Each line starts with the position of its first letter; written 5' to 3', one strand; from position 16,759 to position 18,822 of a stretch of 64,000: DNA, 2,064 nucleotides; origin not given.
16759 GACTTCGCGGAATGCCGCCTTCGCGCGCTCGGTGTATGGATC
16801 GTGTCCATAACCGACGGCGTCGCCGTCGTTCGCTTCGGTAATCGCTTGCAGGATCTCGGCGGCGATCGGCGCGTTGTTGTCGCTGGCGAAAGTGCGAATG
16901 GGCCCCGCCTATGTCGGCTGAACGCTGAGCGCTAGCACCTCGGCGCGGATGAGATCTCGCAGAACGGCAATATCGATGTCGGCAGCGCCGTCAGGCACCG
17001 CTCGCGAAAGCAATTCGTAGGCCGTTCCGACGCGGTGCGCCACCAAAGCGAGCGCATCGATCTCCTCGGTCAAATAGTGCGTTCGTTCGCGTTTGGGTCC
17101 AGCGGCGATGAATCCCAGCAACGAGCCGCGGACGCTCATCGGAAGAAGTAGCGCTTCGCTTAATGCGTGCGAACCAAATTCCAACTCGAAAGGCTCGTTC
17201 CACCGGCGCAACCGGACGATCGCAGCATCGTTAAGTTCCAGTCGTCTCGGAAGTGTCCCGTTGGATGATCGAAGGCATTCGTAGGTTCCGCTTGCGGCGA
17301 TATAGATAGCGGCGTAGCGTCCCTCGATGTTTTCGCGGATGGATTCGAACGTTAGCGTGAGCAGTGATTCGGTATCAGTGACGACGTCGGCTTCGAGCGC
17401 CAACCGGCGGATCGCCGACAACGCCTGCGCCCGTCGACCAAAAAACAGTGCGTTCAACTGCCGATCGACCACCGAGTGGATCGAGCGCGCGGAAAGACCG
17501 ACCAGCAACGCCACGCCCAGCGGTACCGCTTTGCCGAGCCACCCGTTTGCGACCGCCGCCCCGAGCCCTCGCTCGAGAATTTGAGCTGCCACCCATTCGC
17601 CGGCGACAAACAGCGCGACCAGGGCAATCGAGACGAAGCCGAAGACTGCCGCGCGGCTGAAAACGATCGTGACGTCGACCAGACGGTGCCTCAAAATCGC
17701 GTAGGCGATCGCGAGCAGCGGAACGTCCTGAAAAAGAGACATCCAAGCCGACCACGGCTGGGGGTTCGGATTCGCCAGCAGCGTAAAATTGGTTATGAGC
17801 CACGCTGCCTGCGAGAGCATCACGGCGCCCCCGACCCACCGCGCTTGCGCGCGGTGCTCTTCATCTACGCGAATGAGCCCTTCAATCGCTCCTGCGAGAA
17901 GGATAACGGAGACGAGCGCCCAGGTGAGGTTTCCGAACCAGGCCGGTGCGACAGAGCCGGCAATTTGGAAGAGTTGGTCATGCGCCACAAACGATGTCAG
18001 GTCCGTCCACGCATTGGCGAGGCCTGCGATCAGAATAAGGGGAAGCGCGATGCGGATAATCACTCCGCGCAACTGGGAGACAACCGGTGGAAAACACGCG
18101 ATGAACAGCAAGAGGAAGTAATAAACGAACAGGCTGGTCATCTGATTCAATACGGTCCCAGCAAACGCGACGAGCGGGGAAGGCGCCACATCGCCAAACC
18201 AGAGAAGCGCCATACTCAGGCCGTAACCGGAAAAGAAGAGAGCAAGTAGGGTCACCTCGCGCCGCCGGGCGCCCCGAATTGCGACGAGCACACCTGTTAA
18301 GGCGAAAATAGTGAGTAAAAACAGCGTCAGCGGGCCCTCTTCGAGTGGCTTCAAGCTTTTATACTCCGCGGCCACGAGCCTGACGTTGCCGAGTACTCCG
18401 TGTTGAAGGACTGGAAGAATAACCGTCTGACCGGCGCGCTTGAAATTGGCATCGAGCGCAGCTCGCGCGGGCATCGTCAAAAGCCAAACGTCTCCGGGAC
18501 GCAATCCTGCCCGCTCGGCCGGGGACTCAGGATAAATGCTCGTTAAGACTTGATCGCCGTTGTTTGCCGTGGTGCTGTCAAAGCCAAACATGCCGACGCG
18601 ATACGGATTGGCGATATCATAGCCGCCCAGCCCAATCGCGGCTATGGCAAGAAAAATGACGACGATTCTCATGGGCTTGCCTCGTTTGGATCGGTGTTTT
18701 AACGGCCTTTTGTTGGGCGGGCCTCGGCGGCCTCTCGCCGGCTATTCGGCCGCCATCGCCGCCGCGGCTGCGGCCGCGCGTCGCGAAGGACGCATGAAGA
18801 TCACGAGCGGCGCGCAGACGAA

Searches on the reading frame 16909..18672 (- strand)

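Call 7: search_protein_families(library=pfam, proteins=[window:16909-18672:-])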
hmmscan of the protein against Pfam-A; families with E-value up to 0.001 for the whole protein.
window:16909-18672:- (587 aa): 2 families
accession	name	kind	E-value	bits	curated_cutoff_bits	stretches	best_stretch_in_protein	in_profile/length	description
PF17820.7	PDZ_6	-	3.4e-05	23.9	27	1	44-62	3-21/54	PDZ domain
PF01590.32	GAF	-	0.00046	21.2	22.4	0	433-551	1-132/133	GAF domain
